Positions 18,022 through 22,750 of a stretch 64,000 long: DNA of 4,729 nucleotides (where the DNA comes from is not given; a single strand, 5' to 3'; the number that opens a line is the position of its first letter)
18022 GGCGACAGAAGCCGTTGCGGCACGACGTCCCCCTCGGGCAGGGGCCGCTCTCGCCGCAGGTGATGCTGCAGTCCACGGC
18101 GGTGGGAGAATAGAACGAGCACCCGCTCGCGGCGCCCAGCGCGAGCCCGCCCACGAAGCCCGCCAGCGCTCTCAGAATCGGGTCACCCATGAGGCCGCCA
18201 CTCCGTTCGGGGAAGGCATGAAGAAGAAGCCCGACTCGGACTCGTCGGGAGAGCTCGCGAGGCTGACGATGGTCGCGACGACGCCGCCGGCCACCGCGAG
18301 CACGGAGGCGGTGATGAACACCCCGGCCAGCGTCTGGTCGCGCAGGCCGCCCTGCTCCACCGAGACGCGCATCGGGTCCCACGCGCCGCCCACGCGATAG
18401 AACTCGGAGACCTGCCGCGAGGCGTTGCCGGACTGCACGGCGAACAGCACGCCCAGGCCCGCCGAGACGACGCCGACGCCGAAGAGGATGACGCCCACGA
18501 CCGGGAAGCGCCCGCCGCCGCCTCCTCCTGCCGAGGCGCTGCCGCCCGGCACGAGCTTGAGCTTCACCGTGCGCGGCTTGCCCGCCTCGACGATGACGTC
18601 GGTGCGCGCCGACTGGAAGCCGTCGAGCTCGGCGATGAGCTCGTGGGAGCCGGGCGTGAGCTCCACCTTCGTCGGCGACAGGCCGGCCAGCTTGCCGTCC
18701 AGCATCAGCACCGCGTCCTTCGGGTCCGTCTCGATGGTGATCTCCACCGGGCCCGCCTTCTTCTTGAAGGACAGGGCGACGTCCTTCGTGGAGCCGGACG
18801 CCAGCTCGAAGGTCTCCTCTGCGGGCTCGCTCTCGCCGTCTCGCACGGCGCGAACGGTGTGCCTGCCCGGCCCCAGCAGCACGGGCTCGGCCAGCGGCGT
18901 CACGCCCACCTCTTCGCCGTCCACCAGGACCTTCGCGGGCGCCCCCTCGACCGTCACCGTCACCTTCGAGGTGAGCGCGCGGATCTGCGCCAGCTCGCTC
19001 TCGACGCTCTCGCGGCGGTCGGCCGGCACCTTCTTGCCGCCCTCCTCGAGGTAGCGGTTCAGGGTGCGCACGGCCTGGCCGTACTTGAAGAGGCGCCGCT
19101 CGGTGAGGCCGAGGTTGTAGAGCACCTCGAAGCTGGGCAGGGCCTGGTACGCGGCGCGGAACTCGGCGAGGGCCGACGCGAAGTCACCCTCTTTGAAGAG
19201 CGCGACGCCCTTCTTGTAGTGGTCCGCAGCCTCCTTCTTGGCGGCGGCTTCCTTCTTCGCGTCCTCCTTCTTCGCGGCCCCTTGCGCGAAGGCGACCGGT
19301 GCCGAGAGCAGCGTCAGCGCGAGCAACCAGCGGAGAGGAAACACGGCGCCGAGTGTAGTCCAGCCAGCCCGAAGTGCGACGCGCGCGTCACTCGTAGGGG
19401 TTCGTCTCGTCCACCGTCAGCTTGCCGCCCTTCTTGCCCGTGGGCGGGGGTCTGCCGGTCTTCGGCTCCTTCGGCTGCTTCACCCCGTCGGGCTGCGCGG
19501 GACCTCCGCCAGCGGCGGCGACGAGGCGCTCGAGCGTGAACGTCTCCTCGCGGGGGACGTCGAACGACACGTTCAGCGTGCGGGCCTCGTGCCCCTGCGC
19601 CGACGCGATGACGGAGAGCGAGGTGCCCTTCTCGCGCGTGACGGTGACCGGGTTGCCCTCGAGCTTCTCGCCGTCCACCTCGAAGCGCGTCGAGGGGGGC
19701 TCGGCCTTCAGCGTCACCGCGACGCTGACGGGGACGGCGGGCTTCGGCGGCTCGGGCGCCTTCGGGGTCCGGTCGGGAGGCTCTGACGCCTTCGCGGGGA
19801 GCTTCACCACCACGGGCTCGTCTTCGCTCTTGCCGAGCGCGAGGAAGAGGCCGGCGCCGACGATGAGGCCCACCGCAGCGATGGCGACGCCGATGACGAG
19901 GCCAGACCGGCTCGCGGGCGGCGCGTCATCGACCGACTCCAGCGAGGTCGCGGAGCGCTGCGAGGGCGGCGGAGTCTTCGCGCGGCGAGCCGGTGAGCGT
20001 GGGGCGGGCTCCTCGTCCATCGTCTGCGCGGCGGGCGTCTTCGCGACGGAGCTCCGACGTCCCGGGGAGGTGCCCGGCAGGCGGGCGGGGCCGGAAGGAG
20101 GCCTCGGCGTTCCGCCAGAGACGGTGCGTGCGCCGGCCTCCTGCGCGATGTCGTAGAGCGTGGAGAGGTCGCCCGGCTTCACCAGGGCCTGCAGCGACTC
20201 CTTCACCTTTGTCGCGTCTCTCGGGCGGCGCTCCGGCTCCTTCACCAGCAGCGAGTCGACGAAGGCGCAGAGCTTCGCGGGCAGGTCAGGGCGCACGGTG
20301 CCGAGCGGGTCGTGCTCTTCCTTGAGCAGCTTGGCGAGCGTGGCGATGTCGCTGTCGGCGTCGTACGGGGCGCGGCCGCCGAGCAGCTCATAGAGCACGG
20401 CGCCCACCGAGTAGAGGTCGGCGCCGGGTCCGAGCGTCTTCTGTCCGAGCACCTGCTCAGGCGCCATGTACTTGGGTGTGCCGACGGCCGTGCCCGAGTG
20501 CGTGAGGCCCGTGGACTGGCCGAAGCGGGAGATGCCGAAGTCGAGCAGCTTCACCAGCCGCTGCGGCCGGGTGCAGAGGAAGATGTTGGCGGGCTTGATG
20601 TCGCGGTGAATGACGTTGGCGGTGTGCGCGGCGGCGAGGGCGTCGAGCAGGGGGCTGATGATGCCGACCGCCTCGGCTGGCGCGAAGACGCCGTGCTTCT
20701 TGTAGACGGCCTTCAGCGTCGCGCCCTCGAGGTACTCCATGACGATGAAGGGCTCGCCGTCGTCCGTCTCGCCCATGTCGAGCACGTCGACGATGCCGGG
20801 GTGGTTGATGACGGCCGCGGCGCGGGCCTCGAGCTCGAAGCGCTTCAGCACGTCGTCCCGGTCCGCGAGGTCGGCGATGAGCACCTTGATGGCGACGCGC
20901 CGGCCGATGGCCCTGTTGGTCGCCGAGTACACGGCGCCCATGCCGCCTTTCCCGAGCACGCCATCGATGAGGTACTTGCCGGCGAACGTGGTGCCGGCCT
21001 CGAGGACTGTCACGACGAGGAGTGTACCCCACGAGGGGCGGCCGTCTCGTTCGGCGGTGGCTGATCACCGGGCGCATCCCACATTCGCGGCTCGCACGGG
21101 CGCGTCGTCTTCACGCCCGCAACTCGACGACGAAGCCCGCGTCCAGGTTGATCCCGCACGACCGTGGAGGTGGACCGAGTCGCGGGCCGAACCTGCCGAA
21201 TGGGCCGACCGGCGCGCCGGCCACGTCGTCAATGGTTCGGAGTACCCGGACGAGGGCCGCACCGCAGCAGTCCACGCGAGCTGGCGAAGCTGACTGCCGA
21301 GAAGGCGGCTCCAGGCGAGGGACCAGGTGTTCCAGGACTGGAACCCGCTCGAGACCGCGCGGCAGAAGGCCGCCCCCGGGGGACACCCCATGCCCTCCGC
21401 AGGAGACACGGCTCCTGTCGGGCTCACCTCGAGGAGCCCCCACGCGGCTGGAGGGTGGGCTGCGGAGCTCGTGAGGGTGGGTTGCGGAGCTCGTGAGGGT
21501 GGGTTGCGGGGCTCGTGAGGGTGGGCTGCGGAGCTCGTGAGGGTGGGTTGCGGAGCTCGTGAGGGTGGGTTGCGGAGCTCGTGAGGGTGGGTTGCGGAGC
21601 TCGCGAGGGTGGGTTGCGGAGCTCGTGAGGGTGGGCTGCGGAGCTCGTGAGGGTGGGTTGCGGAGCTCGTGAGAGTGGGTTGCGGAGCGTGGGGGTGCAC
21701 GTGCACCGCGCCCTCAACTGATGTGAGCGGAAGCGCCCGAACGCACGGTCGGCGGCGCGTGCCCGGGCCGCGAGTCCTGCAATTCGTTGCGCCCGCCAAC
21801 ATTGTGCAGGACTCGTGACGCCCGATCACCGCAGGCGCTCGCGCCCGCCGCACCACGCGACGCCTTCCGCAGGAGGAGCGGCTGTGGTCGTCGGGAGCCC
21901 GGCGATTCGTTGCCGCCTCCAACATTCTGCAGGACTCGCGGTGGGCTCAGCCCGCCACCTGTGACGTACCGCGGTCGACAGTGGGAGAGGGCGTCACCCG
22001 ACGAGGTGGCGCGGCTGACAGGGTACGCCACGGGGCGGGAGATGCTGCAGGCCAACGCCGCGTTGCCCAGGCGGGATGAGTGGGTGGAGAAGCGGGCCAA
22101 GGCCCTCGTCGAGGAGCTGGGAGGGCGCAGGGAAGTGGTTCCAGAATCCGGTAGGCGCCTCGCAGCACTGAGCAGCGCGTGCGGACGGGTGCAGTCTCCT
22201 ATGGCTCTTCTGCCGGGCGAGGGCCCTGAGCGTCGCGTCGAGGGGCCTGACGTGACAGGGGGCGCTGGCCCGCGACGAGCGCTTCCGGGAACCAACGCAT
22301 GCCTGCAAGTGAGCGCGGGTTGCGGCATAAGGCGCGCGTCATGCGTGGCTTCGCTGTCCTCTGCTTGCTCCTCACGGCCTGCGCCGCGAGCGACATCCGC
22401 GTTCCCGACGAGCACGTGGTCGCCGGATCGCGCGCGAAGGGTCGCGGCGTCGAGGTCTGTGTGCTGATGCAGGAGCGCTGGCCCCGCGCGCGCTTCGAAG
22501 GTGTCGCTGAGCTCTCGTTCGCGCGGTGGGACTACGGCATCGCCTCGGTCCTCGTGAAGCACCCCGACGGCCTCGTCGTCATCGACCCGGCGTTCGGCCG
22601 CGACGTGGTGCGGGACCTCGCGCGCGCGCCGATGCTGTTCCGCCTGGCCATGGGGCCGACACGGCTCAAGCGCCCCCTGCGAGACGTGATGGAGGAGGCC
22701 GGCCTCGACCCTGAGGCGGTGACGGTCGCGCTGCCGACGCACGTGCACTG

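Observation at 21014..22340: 1.3-kb divergent intergenic region packed with repeats: 22-bp x about 11 tandem array, 12-bp perfect palindrome, and a 36-bp repeat pair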

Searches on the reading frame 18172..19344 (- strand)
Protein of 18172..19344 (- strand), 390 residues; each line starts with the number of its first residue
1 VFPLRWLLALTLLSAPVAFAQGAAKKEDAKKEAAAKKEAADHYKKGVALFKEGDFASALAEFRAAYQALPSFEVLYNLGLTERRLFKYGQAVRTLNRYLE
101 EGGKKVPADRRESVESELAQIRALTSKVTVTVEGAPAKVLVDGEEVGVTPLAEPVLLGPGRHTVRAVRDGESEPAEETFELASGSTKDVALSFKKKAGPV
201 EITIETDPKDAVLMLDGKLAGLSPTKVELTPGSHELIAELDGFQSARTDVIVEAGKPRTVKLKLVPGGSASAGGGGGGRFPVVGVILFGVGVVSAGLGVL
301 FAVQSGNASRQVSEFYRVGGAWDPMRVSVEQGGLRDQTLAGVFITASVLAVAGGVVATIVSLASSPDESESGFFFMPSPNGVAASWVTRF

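Call 10: search_protein_families(library=pfam, proteins=[window:18172-19344:-], max_evalue=0.01)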
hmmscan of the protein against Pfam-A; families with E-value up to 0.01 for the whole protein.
window:18172-19344:- (390 aa): 8 families
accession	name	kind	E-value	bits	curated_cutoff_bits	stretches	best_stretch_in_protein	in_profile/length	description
PF08308.17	PEGA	-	1.1e-14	54.5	20.8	2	201-266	3-69/71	PEGA domain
PF07719.23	TPR_2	-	2e-06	27.9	27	1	40-70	2-32/34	Tetratricopeptide repeat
PF13620.12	CarboxypepD_reg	-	9.8e-06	26.3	32.3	1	228-264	44-81/82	Carboxypeptidase regulatory-like domain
PF13432.12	TPR_16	-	3.9e-05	24.4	32.7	1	43-102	1-61/65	Tetratricopeptide repeat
PF00515.34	TPR_1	-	0.00052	20.2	27.8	0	42-65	4-27/34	Tetratricopeptide repeat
PF13428.12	TPR_14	-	0.00059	20.7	23.5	0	44-78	6-41/44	Tetratricopeptide repeat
PF13181.12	TPR_8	-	0.0017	18.8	25.7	0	43-67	5-29/34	Tetratricopeptide repeat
PF13424.12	TPR_12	-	0.007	17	30.1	0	43-100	6-73/77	Tetratricopeptide repeat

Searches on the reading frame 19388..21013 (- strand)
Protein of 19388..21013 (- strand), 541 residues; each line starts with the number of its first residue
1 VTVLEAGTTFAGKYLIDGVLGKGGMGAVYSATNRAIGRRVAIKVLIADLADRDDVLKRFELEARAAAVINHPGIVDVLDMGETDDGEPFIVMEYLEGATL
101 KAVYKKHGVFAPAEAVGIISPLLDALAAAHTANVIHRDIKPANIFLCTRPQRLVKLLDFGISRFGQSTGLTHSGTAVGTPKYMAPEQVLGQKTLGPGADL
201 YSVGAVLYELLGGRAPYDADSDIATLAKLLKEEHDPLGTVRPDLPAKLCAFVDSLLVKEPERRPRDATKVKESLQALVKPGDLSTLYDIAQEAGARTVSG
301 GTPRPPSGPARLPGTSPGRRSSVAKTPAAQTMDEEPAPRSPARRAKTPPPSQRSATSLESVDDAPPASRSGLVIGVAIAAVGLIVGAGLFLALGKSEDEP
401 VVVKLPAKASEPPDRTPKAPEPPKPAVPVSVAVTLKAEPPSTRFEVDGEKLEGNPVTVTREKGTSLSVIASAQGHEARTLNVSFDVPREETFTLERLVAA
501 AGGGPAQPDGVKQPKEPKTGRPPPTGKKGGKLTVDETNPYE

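Call 10: search_protein_families(library=pfam, proteins=[window:19388-21013:-], max_evalue=0.01)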
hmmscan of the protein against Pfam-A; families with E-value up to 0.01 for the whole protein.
window:19388-21013:- (541 aa): 4 families
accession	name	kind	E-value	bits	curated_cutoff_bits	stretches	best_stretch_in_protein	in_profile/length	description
PF00069.31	Pkinase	-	1.6e-48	165.8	31.7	1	17-267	4-254/263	Protein kinase domain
PF07714.23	PK_Tyr_Ser-Thr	-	4.7e-25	88.8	23.1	1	19-265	6-250/258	Protein tyrosine and serine/threonine kinase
PF01636.29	APH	-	8e-05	22.9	23.2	0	122-165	158-200/239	Phosphotransferase enzyme family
PF06293.20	Kdo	-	0.0053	16.7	21.3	1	89-159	93-166/207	Lipopolysaccharide kinase (Kdo/WaaP) family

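Call 13: find_encoding_contigs(protein=window:19388-21013:-, flank=6000, max_places=10)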
Protein window:19388-21013:- (541 aa): no gene with exactly this product is on record in the collection.

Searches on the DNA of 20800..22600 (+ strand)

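Call 9: search_rna_families(source=window, start=20800, end=22600, threshold=evalue, max_evalue=1, show_alignments=3)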
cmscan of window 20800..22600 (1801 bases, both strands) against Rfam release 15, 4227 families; matches with E-value up to 1: 2.
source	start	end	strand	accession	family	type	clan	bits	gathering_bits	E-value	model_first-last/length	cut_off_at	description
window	20846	20902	-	RF03847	mir-1538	Gene; miRNA;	-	20.9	78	0.49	1-58/58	no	mir-1538 microRNA precursor family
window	21230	21314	+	RF01763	Guanidine-III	Cis-reg; riboswitch;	-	18.3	36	0.58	1-67/67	no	Guanidine-III riboswitch aptamer (yKKC-III)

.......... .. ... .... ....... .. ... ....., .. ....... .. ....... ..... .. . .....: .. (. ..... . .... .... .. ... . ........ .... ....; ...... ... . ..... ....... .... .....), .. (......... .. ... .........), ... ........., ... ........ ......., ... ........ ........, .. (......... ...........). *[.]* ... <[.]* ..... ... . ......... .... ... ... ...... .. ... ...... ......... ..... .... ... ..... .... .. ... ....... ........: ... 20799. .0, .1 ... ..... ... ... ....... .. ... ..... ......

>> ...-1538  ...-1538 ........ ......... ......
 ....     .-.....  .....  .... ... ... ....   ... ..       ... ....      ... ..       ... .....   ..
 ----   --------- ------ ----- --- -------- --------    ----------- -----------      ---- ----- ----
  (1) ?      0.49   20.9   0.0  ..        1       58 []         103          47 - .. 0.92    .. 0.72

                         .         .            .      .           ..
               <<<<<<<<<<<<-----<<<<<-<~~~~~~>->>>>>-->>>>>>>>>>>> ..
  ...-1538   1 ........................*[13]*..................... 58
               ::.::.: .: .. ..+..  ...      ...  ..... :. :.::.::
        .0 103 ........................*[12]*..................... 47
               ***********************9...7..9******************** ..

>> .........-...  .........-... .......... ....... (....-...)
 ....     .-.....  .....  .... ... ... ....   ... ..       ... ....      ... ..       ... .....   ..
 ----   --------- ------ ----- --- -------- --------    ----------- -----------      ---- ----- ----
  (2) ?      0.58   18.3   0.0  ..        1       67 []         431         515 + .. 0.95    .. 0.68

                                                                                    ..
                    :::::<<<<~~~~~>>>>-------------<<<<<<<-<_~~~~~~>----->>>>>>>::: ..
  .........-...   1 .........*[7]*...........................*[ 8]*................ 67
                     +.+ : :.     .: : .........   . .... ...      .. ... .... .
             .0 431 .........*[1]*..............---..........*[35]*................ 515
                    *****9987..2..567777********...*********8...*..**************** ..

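Call 53: search_dna_similar(query=window:21085-22300:+, collection=phages, mode=distant, max_evalue=0.001)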
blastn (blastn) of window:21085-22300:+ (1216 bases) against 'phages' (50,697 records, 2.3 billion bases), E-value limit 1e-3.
No match.

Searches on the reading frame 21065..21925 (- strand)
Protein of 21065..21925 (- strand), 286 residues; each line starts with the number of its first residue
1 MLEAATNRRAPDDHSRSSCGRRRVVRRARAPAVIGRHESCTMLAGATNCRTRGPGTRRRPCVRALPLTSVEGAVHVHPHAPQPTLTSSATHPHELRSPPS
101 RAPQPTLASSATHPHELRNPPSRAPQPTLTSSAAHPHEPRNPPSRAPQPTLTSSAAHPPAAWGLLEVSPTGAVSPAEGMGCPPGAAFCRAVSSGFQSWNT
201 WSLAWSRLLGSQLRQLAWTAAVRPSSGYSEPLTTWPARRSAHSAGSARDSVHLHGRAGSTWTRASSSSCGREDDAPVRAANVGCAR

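Call 10: search_protein_families(library=pfam, proteins=[window:21065-21925:-], max_evalue=0.01)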
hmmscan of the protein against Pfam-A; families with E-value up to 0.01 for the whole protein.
window:21065-21925:- (286 aa): 0 families

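Call 39: find_homologous_proteins(query=window:21065-21925:-, max_evalue=0.01)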
Query window:21065-21925:-: 8000 candidates shared short words with the query, none scored E <= 0.01.
